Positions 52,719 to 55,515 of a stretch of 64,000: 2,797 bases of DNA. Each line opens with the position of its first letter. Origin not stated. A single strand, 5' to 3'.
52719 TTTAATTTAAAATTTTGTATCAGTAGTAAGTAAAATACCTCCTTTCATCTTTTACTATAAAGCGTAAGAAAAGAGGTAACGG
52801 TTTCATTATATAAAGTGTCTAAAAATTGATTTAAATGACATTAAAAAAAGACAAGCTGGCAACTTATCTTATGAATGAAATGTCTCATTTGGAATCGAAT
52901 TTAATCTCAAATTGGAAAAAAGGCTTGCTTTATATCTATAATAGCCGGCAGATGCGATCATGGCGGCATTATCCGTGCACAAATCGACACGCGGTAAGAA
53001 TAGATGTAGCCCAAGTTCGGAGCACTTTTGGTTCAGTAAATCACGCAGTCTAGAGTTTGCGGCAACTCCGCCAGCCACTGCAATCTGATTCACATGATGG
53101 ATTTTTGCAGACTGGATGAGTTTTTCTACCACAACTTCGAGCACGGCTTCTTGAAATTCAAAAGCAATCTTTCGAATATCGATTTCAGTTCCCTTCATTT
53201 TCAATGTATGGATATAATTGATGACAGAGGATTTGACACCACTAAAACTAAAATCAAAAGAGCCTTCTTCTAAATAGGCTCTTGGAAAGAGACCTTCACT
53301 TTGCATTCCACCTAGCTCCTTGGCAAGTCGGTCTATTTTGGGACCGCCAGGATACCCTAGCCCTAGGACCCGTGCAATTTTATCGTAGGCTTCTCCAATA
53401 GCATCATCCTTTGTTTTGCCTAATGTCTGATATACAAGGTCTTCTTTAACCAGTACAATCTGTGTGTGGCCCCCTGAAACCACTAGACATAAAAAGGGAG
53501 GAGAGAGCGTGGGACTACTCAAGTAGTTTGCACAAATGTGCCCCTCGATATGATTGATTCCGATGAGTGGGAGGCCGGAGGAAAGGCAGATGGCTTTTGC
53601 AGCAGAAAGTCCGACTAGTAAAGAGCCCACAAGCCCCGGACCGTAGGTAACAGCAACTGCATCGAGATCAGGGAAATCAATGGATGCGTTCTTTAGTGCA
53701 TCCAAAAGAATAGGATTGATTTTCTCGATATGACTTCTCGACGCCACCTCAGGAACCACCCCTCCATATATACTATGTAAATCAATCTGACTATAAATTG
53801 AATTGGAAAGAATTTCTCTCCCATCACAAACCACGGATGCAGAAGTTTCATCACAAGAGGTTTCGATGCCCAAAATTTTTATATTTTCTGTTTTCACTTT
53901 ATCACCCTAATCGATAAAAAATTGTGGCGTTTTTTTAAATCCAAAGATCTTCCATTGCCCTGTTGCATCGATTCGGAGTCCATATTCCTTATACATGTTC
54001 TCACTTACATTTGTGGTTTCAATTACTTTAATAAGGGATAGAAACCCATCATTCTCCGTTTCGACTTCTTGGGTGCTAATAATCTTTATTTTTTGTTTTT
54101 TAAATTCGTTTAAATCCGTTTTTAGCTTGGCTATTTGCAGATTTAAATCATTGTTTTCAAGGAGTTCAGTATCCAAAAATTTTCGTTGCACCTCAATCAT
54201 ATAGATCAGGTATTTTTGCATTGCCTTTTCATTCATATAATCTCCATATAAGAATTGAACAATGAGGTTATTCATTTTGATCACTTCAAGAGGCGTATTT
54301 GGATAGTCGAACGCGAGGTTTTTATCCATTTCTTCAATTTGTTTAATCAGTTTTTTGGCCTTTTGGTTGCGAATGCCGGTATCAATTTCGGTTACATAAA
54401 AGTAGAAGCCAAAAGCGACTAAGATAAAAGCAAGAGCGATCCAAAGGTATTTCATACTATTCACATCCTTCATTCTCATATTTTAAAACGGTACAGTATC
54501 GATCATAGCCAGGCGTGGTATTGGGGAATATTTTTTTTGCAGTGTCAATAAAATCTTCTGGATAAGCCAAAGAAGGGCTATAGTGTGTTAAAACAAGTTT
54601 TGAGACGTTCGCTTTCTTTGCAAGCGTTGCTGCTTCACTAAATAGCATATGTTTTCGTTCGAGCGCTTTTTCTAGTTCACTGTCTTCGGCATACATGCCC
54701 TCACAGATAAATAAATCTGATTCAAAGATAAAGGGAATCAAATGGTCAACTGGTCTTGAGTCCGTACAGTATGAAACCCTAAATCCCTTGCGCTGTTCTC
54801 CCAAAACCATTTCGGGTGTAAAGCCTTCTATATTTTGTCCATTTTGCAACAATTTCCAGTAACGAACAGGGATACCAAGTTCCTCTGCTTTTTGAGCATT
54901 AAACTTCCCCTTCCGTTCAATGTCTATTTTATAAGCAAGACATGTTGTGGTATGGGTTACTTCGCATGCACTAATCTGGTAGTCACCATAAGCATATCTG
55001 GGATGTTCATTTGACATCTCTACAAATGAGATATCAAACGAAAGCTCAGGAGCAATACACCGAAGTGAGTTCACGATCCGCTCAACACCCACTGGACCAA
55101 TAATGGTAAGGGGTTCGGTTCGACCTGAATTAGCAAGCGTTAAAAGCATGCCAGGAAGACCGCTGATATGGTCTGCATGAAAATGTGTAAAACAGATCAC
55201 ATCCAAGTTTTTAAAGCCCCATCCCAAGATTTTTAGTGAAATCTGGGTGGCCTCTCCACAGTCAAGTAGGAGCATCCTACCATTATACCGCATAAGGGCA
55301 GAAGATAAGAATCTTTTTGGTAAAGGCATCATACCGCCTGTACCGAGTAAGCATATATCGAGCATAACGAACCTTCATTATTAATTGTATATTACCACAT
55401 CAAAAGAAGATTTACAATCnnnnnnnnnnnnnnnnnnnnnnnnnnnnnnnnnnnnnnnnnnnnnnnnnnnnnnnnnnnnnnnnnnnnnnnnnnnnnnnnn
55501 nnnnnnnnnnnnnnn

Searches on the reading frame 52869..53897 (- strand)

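Call 56: search_protein_families(library=pfam, proteins=[window:52869-53897:-], max_evalue=0.00001)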
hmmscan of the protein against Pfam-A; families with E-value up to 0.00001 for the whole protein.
window:52869-53897:- (342 aa): 2 families
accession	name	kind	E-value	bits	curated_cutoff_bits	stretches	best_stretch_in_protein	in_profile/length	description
PF00814.31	TsaD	-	3.9e-93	312.4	24.8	1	28-315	1-263/264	tRNA N6-adenosine threonylcarbamoyltransferase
PF22521.2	HypF_C_2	-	4.9e-08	33.5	27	1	232-304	157-229/241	Carbamoyltransferase, Kae1-like Domain, second subdomain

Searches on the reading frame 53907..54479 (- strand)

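Call 56: search_protein_families(library=pfam, proteins=[window:53907-54479:-], max_evalue=0.00001)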
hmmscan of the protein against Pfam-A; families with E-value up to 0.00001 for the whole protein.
window:53907-54479:- (190 aa): 1 family
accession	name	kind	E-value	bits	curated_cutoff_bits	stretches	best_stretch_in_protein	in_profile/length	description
PF20462.4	DUF6715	-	6.3e-12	45.9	27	1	14-184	10-185/192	Domain of unknown function (DUF6715)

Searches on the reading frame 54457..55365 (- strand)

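Call 56: search_protein_families(library=pfam, proteins=[window:54457-55365:-], max_evalue=0.00001)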
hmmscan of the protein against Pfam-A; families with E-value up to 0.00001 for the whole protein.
window:54457-55365:- (302 aa): 3 families
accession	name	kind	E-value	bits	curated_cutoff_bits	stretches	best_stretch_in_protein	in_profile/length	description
PF12706.13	Lactamase_B_2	-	7.2e-14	52.3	27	1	32-262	3-200/200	Beta-lactamase superfamily domain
PF00753.33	Lactamase_B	-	6.3e-09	36.5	22.7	1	21-79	7-69/196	Metallo-beta-lactamase superfamily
PF23023.1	Anti-Pycsar_Apyc1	-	3e-08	33.9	50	1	2-73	3-73/250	Anti-Pycsar protein Apyc1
